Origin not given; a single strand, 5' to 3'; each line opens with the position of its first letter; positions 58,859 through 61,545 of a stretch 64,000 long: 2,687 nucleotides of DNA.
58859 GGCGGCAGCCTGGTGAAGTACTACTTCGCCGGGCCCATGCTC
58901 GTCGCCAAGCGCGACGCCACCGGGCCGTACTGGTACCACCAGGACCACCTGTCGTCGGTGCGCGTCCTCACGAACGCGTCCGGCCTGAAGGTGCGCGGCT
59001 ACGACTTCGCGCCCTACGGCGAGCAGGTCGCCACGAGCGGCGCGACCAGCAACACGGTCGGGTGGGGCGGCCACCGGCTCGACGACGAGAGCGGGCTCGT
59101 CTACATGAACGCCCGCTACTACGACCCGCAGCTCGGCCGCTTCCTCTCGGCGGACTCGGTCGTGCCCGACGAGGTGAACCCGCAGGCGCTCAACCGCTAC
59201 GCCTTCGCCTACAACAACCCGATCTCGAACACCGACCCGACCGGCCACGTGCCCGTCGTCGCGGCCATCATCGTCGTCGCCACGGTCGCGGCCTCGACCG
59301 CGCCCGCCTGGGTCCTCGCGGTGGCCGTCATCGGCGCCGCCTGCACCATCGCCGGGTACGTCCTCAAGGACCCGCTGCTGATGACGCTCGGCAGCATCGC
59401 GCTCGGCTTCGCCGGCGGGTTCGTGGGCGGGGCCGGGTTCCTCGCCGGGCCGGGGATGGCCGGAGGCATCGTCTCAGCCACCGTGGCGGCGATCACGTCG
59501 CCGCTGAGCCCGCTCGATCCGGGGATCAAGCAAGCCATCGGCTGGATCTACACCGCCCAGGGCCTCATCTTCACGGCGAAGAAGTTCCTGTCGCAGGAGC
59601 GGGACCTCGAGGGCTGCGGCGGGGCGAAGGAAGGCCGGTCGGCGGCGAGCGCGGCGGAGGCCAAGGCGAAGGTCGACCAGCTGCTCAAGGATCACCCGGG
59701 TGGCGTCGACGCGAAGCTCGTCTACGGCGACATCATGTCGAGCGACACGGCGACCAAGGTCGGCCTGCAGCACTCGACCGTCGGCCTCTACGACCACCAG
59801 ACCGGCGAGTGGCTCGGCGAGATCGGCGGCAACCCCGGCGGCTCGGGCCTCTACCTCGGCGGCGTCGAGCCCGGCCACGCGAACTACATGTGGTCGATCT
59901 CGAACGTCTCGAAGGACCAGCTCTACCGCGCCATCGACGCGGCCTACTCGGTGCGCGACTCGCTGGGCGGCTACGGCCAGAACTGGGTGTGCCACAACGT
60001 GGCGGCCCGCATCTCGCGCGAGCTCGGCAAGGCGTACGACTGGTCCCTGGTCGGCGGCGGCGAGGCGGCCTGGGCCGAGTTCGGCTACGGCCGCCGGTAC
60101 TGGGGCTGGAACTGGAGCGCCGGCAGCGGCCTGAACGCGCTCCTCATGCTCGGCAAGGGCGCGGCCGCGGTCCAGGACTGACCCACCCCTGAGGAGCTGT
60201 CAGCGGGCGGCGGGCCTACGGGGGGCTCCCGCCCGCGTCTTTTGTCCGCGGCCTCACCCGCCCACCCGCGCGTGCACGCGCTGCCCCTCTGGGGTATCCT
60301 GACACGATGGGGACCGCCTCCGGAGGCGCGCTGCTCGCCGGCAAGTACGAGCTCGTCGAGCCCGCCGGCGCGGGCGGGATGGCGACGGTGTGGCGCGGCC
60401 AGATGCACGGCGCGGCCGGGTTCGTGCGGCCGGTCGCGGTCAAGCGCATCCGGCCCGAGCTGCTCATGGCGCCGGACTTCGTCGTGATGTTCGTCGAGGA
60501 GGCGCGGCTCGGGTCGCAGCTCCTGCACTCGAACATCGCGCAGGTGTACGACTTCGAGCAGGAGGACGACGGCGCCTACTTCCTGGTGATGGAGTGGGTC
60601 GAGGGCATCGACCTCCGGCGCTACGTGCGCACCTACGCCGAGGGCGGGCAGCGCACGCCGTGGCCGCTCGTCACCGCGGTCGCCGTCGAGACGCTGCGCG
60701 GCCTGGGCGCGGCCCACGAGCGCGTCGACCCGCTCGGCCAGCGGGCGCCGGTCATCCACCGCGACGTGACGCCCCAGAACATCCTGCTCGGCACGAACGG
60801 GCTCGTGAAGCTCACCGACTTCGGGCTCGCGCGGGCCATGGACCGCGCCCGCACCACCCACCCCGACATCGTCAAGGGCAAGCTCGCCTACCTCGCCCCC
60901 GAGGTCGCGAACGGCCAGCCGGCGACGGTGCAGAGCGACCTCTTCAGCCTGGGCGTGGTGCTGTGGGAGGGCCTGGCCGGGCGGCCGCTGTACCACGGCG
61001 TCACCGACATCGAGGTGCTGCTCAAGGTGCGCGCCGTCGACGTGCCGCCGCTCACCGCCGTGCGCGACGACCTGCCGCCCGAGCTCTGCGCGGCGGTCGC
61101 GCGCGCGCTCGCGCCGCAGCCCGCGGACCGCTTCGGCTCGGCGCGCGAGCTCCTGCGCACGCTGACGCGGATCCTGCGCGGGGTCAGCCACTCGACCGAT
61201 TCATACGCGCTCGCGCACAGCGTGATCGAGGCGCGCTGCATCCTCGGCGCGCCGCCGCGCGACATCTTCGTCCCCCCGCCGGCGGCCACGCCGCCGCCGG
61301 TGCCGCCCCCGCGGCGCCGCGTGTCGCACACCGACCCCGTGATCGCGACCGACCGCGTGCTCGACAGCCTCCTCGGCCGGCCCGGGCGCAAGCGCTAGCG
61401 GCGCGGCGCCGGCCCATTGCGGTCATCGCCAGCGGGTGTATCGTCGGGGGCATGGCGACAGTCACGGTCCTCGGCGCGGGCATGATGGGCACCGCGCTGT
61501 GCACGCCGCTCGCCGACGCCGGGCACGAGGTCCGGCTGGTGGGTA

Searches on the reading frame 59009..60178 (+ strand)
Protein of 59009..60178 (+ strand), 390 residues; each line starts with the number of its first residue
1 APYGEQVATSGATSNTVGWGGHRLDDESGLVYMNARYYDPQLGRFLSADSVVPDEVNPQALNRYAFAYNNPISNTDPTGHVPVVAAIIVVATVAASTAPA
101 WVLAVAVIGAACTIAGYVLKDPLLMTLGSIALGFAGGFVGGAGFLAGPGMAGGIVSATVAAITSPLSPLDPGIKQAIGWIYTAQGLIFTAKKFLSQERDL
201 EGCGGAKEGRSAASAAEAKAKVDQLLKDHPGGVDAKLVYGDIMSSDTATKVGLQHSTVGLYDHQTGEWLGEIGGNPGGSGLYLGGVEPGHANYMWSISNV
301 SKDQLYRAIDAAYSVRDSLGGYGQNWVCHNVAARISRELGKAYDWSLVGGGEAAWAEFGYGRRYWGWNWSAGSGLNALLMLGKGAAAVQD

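Call 65: search_solved_structures(query=window:59009-60178:+, max_evalue=1, show_alignments=5)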
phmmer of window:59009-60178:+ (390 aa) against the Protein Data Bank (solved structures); distinct sequences matched with E-value up to 1: 32.
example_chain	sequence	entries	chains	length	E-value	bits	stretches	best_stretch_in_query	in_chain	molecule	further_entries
8fjp_A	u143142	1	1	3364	3.5e-07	33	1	2-96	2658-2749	salivary gland surface protein 1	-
6suf_F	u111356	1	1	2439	2.6e-06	30.1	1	12-90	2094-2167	TcdB2,TccC3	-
6h6e_F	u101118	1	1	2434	2.6e-06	30.1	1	12-90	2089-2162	TcdB2,TccC3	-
9c4k_Q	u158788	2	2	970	1.3e-05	27.8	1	15-83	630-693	Toxin subunit YenC2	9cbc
6sue_F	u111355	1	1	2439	1.5e-05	27.6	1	12-90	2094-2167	TcdB2,TccC3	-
6h6f_F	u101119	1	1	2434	1.5e-05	27.6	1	12-90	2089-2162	TcdB2,TccC3,TccC3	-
5kis_B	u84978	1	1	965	4.5e-05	26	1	12-86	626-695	RHS2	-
9on3_A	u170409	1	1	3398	5e-05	25.9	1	19-97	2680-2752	SGS4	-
8h8a_A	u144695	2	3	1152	6.3e-05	25.5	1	15-79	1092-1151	Putative Rhs-family protein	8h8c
6suq_A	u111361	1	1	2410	9.3e-05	25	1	12-83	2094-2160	TcdB2,TccC3,Genome polyprotein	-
4igl_B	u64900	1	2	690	0.00011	24.8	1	15-79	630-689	YenC2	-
6sup_A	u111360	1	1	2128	0.00029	23.3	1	12-81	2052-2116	TcdB2,TccC3,Cell division control protein 42 homolog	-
8h8b_A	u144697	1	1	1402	0.00043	22.8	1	15-80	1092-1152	Putative Rhs-family protein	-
6l7i_G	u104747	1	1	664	0.00079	21.9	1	12-79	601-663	TccC2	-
6h6g_A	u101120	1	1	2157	0.00093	21.7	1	12-79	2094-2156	TcdB2,TccC3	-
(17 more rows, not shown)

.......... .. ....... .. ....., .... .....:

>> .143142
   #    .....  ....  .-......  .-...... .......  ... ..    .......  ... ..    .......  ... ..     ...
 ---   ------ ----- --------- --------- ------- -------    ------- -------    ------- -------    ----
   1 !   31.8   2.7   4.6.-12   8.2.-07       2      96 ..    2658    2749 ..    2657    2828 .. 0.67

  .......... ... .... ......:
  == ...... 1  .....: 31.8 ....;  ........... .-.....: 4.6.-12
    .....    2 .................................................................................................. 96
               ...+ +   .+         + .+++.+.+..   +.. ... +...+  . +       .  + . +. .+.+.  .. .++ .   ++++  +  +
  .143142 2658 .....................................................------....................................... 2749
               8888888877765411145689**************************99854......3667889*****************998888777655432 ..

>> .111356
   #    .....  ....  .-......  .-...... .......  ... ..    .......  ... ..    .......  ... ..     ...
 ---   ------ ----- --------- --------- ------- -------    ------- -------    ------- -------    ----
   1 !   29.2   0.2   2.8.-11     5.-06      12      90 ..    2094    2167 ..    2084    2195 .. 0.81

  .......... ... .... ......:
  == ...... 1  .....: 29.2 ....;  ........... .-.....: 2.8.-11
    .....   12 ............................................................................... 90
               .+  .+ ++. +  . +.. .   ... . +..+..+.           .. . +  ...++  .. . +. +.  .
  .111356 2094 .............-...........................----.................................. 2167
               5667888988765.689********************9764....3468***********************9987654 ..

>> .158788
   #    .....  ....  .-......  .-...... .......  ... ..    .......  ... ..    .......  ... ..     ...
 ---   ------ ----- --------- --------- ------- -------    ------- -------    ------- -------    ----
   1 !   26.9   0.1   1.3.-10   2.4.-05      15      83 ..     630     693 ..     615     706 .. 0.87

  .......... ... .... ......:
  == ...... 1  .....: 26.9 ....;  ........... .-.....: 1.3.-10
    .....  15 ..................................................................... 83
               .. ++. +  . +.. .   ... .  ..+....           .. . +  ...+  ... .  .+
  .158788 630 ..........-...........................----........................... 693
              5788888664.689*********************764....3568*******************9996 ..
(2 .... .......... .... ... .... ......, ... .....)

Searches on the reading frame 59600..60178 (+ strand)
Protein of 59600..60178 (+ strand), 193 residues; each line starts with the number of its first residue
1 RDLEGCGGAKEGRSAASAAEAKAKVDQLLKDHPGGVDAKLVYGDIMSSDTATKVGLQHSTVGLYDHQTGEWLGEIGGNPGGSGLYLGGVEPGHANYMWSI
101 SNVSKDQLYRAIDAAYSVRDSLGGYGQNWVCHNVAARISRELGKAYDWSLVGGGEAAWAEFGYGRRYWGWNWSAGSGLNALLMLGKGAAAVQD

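Call 5: search_protein_families(library=pfam, proteins=[window:59600-60178:+], max_evalue=1)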
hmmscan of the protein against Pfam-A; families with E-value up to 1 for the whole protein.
window:59600-60178:+ (193 aa): 0 families

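Call 18: find_homologous_proteins(query=A1, max_evalue=0.01)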
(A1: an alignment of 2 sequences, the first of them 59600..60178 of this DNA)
Query A1 (2 sequences): 8000 candidates shared short words with the query, none scored E <= 0.01.

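Call 22: search_protein_representatives(alignment_id=A1)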
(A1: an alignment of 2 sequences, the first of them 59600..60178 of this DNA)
Query: 2 sequences, 202 profile positions. Proteins with E-value up to 0.001 (for the whole library): 4; up to 1e-10: 1; up to 1e-30: 1. The best 4 are listed.
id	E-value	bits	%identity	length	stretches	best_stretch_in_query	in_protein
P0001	2.3e-115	399.4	-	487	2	1-202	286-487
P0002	3.7e-09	52.7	-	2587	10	95-162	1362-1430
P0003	8.9e-07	44.9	-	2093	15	137-165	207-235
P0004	2.3e-04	37.1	-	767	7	20-46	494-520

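Call 25: find_related_loci(query=A1, collection=genome_contigs, flank=8000)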
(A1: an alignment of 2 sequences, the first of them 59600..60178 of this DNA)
Query A1 (193 aa) in genome_contigs; peptide patterns used: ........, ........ (x = any residue, [..] = any of these).
38 stretches matched a pattern, but none encodes a relative of the query by tblastn (E <= 1e-3).

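Call 26: find_related_loci(query=A1, collection=metagenome_contigs, flank=8000)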
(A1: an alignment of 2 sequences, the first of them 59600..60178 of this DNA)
Query A1 (193 aa) in metagenome_contigs; peptide patterns used: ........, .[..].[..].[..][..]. (x = any residue, [..] = any of these).
92 stretches matched a pattern, but none encodes a relative of the query by tblastn (E <= 1e-3).

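Call 27: predict_structure(alignment_id=A1)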
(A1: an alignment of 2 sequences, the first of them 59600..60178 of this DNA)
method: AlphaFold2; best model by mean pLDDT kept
length: 193 residues; sequences in the alignment: 2
mean_pLDDT: 60.7   pTM: 0.61
mean pLDDT of the five models: 60.7, 60.2, 53.5, 51.6, 47.9
residues with pLDDT >= 90: 23; 70-90: 54; 50-70: 35; < 50: 81
segments of 3 or more residues with pLDDT < 50: 1-14, 45-56, 79-81, 121-128, 148-181, 185-193
pLDDT, mean of each block of 10 residues (from residue 1): 31 61 90 90 52 54 89 70 66 66 91 75 48 74 62 36 30 35 44 37
secondary structure, 60 per line:
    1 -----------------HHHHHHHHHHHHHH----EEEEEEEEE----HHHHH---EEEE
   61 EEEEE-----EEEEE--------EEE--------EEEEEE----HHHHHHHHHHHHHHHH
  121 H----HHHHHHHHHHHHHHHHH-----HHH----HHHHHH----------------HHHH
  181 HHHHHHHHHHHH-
elements in order: H18-31 E36-44 H49-53 E57-65 E71-75 E84-86 E95-100 H105-121 H126-142 H155-160 H177-192

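Call 29: fold_search(model_id=the predicted structure, library=pdb)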
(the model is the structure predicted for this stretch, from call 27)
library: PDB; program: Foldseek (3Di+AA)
matches with E <= 10: 251; with E <= 0.001: 0
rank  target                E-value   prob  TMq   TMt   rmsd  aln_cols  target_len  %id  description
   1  4pn1_C                2.5e-01  0.07  0.18  0.14  16.7       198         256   10  Structure of S. pombe Pct1 RNA triphosphatase in complex with the Spt5 CTD (released 2014-11-12)
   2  4pn1_A                3.2e-01  0.07  0.17  0.13  16.6       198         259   10  Structure of S. pombe Pct1 RNA triphosphatase in complex with the Spt5 CTD (released 2014-11-12)
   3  9e2g_0B               3.6e-01  0.10  0.16  0.05  15.5       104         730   13  Cryo-EM structure of 48 nm repeat of microtubule doublet from T. brucei flagellum (released 2025-03-12)
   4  9e2g_0C               3.6e-01  0.10  0.16  0.05  15.4       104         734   13  Cryo-EM structure of 48 nm repeat of microtubule doublet from T. brucei flagellum (released 2025-03-12)
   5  2j98_B                4.8e-01  0.16  0.16  0.28   6.6        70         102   16  Human coronavirus 229E non structural protein 9 cys69ala mutant (Nsp9) (released 2007-11-27)
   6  9e2g_0A               5.1e-01  0.09  0.16  0.05  15.5       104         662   13  Cryo-EM structure of 48 nm repeat of microtubule doublet from T. brucei flagellum (released 2025-03-12)
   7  4pn0_C                5.4e-01  0.03  0.13  0.10  16.7       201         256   10  Structure of S. pombe Pct1 RNA triphosphatase (released 2014-11-12)
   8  9e78_1I               7.2e-01  0.09  0.16  0.06  13.9        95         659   13  48-nm repeat of the Leishmania tarentolae doublet microtubule (released 2025-03-12)
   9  6uzi_A                7.6e-01  0.08  0.16  0.09  11.7       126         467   13  Crystal structure of Dihydrolipoyl dehydrogenase from Elizabethkingia anophelis NUHP1 (released 2020-01-15)
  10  3lad_A                7.6e-01  0.07  0.17  0.10  11.2       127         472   14  REFINED CRYSTAL STRUCTURE OF LIPOAMIDE DEHYDROGENASE FROM AZOTOBACTER VINELANDII AT 2.2 ANGSTROMS RESOLUTION. A COMPAR (released 1994-01-31)
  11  4pn0_D                1.2e+00  0.06  0.16  0.13  12.4       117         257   10  Structure of S. pombe Pct1 RNA triphosphatase (released 2014-11-12)
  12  5u8v_B                1.2e+00  0.06  0.16  0.08  12.4       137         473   11  Dihydrolipoamide dehydrogenase (LpdG) from Pseudomonas aeruginosa bound to NAD+ (released 2017-02-15)
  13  5u8v_C                1.2e+00  0.06  0.16  0.08  12.5       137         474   11  Dihydrolipoamide dehydrogenase (LpdG) from Pseudomonas aeruginosa bound to NAD+ (released 2017-02-15)
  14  8og2                  1.2e+00  0.02  0.14  0.06  16.2       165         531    9  Crystal structure of CREBBP histone acetyltransferase domain in complex with Coenzyme A (released 2024-04-03)
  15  5u8u_C                1.2e+00  0.07  0.17  0.10  11.1       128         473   11  Dihydrolipoamide dehydrogenase (LpdG) from Pseudomonas aeruginosa (released 2017-02-15)
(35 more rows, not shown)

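Call 30: search_solved_structures(query=A1, max_evalue=10, show_alignments=3)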
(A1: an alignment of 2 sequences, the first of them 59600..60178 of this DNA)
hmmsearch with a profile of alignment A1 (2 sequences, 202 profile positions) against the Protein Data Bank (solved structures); distinct sequences matched with E-value up to 10: 0.

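Call 42: fold_search(model_id=the predicted structure, library=viral)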
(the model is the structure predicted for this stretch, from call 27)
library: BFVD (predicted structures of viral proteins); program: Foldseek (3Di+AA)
matches with E <= 10: 256; with E <= 0.001: 0
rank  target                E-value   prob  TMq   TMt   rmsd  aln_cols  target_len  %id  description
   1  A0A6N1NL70            3.0e-02  0.96  0.37  0.16  11.9       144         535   13  Uncharacterized protein [Tupanvirus soda lake]
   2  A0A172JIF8            1.2e-01  0.23  0.22  0.25  14.9       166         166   10  Uncharacterized protein [Bacillus phage AR9]
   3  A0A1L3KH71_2          2.1e-01  0.54  0.39  0.08  11.6       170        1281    9  Genome polyprotein (Fragment) [Beihai picorna-like virus 95]
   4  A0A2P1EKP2            2.2e-01  0.69  0.37  0.22   5.2       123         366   15  Putative F-box and FNIP repeat-containing protein [Moumouvirus australiensis]
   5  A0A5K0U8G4            2.2e-01  0.18  0.27  0.21  15.7       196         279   11  Protein OPG091 [Yasminevirus sp. GU-2018]
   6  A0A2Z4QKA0            2.5e-01  0.12  0.23  0.10  15.1       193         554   13  Polyprotein (Fragment) [Sclerotinia sclerotiorum hypovirus 4]
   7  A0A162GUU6            2.6e-01  0.38  0.33  0.31  11.2       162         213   12  Ac81-like protein [Urbanus proteus nucleopolyhedrovirus]
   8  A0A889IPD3            4.5e-01  0.25  0.26  0.42   7.9       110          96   11  (no name in the UniProt tables at hand)
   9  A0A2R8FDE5            4.7e-01  0.16  0.28  0.24   9.5       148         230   11  Uncharacterized protein [Cedratvirus Zaza IHUMI]
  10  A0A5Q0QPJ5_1          5.0e-01  0.13  0.27  0.06  14.4       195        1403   14  Polyprotein [Trichoderma harzianum hypovirus 1]
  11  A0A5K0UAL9            6.3e-01  0.03  0.15  0.10  15.4       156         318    9  Uncharacterized protein [Yasminevirus sp. GU-2018]
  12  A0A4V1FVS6            7.1e-01  0.06  0.19  0.13  16.3       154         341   12  (no name in the UniProt tables at hand)
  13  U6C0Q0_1              8.5e-01  0.18  0.31  0.08  14.6       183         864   10  Genome polyprotein (Fragment) [Kobuvirus sewage Aichi]
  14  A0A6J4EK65            8.5e-01  0.09  0.19  0.26  14.0       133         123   11  (no name in the UniProt tables at hand)
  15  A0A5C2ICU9            8.5e-01  0.08  0.16  0.27  13.9       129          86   13  (no name in the UniProt tables at hand)
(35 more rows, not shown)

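Call 83: find_related_loci(query=A1, collection=viral_contigs, flank=5000)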
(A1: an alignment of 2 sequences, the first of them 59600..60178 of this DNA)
Query A1 (193 aa) in viral_contigs; peptide patterns used: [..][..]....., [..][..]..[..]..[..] (x = any residue, [..] = any of these).
215 stretches matched a pattern, but none encodes a relative of the query by tblastn (E <= 1e-3).

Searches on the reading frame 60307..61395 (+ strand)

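Call 44: search_protein_families(library=pfam, proteins=[window:60307-61395:+], max_evalue=0.001)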
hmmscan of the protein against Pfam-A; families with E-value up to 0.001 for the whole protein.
window:60307-61395:+ (363 aa): 4 families
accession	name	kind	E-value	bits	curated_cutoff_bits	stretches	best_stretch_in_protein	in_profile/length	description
PF00069.31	Pkinase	-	2.9e-32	112.6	31.7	1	14-282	1-257/263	Protein kinase domain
PF07714.23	PK_Tyr_Ser-Thr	-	3.9e-29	102.2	23.1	1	17-275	4-248/258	Protein tyrosine and serine/threonine kinase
PF01636.29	APH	-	5.3e-06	26.8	23.2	0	135-181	156-203/239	Phosphotransferase enzyme family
PF03109.22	ABC1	-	8e-05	22.3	22.9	0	92-181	144-220/244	ABC1 atypical kinase-like domain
